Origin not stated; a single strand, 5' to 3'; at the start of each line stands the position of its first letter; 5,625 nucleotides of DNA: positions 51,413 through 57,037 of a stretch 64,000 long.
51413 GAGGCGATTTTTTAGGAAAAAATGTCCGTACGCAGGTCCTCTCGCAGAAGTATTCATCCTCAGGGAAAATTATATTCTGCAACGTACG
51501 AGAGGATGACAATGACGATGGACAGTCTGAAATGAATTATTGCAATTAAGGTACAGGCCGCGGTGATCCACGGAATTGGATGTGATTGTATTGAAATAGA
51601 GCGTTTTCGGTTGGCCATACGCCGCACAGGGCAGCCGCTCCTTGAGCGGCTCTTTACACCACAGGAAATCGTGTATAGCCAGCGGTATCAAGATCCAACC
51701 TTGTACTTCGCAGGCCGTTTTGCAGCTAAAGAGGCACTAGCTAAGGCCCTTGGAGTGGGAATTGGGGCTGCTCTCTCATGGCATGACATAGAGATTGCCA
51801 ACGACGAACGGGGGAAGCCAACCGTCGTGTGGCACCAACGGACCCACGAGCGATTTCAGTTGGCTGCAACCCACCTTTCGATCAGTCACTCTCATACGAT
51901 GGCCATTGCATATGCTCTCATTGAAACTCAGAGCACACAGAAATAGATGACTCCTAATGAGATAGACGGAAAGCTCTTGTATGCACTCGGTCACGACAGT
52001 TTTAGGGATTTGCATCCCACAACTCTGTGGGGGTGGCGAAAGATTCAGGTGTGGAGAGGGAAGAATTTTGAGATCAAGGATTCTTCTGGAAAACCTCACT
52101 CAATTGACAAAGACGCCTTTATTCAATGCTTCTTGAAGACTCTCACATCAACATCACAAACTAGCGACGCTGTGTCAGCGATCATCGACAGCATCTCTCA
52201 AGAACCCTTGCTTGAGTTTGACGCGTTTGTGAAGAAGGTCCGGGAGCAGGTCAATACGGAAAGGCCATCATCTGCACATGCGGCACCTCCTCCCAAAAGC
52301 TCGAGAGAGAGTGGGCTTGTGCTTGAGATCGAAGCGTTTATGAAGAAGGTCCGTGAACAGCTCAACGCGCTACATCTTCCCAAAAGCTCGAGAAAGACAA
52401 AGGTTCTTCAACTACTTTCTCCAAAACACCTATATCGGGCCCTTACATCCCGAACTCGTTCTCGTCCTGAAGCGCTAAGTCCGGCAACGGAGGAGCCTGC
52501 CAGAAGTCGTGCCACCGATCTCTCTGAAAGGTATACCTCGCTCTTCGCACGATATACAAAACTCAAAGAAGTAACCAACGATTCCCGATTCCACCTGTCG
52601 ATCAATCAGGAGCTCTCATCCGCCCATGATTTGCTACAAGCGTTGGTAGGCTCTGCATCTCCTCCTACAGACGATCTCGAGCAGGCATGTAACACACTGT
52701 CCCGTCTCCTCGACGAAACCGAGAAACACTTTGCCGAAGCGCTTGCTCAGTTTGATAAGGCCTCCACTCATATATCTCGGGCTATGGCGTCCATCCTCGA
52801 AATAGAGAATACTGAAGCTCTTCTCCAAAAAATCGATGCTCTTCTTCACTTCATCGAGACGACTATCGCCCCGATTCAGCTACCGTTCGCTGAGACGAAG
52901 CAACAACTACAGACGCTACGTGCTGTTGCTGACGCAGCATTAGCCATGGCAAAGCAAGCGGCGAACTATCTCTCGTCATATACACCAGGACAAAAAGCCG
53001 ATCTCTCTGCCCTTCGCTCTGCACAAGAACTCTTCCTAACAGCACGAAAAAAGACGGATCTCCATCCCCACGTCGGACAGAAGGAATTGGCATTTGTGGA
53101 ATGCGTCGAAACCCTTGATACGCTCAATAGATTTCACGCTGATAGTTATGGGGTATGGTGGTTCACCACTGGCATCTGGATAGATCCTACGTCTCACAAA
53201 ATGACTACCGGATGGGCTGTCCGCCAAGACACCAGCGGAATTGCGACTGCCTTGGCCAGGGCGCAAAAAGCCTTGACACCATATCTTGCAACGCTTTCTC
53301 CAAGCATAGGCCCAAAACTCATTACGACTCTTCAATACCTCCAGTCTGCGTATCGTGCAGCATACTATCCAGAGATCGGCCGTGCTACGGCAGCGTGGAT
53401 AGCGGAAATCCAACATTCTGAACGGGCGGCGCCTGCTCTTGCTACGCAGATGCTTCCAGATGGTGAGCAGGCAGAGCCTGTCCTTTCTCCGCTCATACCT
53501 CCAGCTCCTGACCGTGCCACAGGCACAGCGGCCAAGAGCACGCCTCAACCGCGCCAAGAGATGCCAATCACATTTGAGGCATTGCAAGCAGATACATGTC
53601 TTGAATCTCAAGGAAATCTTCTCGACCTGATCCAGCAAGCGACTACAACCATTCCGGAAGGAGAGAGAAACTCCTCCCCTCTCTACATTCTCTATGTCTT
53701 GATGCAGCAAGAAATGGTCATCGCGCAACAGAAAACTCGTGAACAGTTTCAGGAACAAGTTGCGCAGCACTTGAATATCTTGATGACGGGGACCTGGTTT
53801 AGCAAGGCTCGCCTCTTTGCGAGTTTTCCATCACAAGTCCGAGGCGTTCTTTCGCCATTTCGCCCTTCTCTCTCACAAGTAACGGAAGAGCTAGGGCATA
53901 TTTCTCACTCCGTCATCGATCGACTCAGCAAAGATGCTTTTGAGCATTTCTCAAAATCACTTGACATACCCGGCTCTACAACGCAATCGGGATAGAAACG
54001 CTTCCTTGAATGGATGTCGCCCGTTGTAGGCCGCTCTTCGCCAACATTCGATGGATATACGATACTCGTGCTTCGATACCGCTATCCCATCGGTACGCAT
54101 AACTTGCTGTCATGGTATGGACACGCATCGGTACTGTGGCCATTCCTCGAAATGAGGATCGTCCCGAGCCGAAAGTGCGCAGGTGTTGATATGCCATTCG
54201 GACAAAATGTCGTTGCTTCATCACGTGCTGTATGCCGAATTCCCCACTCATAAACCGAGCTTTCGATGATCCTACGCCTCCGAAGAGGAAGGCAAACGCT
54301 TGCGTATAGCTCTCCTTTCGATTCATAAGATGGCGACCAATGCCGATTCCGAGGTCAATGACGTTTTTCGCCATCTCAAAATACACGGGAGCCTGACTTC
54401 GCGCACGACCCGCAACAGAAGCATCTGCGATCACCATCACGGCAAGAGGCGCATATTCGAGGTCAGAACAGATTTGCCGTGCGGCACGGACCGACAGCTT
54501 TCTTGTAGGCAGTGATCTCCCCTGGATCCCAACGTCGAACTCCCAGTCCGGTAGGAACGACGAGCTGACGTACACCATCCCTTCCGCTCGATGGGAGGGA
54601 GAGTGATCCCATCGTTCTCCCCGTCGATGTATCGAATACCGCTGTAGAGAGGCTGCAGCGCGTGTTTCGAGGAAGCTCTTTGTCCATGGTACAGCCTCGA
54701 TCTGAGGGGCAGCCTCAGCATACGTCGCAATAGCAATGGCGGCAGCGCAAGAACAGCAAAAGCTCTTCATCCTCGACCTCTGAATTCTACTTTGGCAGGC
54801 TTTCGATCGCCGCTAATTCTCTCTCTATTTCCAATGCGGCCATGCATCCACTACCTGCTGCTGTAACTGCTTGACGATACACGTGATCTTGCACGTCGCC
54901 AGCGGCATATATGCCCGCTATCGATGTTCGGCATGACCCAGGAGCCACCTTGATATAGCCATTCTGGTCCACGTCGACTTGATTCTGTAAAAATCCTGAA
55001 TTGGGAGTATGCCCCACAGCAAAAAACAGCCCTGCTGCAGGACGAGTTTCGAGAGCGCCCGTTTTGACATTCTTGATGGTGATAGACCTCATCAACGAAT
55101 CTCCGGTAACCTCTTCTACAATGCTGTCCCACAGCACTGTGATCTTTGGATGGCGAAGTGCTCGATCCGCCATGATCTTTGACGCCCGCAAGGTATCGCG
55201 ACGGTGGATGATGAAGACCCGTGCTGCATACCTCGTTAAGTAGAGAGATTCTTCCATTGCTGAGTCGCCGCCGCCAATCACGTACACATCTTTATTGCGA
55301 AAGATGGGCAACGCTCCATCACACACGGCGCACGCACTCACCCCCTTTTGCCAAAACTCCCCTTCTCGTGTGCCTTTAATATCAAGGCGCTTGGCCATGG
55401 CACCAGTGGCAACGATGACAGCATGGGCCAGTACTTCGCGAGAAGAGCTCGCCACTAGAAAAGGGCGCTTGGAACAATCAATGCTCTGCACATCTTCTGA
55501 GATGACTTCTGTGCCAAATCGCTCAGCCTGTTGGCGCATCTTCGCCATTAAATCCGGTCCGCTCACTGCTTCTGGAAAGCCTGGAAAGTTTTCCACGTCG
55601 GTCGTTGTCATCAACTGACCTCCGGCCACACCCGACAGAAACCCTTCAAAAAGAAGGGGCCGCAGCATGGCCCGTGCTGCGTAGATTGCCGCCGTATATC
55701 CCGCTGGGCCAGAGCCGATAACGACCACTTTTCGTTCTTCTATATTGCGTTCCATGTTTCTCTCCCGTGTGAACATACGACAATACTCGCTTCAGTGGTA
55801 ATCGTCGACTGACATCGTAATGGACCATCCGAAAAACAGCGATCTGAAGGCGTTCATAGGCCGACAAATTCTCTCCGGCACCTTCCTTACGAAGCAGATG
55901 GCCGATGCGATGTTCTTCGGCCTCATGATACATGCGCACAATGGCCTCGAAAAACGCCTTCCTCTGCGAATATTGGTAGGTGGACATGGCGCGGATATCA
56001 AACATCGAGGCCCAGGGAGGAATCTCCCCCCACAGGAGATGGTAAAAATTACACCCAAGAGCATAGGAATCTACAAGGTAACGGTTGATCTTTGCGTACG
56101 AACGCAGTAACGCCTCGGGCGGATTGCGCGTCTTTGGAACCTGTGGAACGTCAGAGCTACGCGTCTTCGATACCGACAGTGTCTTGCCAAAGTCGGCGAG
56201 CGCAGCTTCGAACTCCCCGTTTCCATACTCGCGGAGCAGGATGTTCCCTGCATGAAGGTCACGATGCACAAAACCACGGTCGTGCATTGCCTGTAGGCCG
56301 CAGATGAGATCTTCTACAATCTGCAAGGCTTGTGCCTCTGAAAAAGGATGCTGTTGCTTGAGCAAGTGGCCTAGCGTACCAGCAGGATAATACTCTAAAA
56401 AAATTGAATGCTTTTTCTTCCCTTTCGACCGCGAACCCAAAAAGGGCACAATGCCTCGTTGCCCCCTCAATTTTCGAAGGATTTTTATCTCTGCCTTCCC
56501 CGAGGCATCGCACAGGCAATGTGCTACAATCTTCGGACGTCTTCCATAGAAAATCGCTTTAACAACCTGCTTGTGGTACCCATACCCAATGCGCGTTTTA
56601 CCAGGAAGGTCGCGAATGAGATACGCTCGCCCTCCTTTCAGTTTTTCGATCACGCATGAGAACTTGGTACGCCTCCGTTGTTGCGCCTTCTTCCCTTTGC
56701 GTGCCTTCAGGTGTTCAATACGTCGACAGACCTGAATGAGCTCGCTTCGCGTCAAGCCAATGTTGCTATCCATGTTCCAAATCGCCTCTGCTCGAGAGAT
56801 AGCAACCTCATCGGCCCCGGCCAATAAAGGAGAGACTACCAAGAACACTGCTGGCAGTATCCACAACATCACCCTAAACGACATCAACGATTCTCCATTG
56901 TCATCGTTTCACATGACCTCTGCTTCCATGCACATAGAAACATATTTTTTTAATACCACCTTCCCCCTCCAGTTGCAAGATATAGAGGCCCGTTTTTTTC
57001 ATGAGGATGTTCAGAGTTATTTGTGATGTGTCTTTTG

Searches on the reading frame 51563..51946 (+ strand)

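Call 47: search_protein_families(library=pfam, proteins=[window:51563-51946:+], max_evalue=0.001)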
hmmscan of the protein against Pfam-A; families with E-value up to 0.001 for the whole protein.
window:51563-51946:+ (127 aa): 1 family
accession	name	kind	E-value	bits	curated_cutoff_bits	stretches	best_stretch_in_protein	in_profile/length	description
PF01648.25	ACPS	-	7.5e-22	77.9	25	1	4-115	1-110/111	4'-phosphopantetheinyl transferase superfamily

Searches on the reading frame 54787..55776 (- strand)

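Call 47: search_protein_families(library=pfam, proteins=[window:54787-55776:-], max_evalue=0.001)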
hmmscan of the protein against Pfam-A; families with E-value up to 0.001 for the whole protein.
window:54787-55776:- (329 aa): 10 families
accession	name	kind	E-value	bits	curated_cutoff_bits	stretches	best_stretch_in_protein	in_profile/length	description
PF07992.20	Pyr_redox_2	-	3.4e-46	158.4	26.1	1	16-310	2-291/291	Pyridine nucleotide-disulphide oxidoreductase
PF13738.12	Pyr_redox_3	-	4e-21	76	30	1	72-293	79-305/305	Pyridine nucleotide-disulphide oxidoreductase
PF00070.33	Pyr_redox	-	3.9e-15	56.6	22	1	164-235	2-80/82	Pyridine nucleotide-disulphide oxidoreductase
PF01134.28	GIDA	-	4.6e-07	29.7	22.1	0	16-43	1-28/391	Glucose inhibited division protein A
PF03486.20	HI0933_like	-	7.4e-07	29.3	50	0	16-44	2-30/244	HI0933-like protein Rossmann domain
PF12831.13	FAD_oxidored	-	9.5e-07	28.9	27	1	17-58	2-45/416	FAD dependent oxidoreductase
PF01266.30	DAO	-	1.3e-06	28.7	27.9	0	73-131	148-209/353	FAD dependent oxidoreductase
PF01946.23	Thi4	-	2.6e-05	24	26.2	0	7-49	10-53/235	Thi4 family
PF00890.30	FAD_binding_2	-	0.00013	21.7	20.4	0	17-42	2-27/414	FAD binding domain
PF13241.12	NAD_binding_7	-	0.00081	20.4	22.1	0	159-193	5-39/104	Putative NAD(P)-binding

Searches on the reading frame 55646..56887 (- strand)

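Call 47: search_protein_families(library=pfam, proteins=[window:55646-56887:-], max_evalue=0.001)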
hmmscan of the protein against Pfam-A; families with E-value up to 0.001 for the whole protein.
window:55646-56887:- (413 aa): 6 families
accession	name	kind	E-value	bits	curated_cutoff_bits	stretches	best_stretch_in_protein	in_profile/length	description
PF00069.31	Pkinase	-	1.5e-24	87.3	31.7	1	131-369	46-258/263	Protein kinase domain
PF07714.23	PK_Tyr_Ser-Thr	-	2.6e-15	56.9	23.1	1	132-308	50-221/258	Protein tyrosine and serine/threonine kinase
PF06293.20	Kdo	-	1.8e-07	31.2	21.3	1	172-238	105-171/207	Lipopolysaccharide kinase (Kdo/WaaP) family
PF03109.22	ABC1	-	9.5e-05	22.1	22.9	1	189-242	170-220/244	ABC1 atypical kinase-like domain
PF01636.29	APH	-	0.00038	20.7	23.2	0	184-226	147-188/239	Phosphotransferase enzyme family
PF17667.7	Pkinase_fungal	-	0.00044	19.5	24.1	1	183-245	284-348/387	Fungal protein kinase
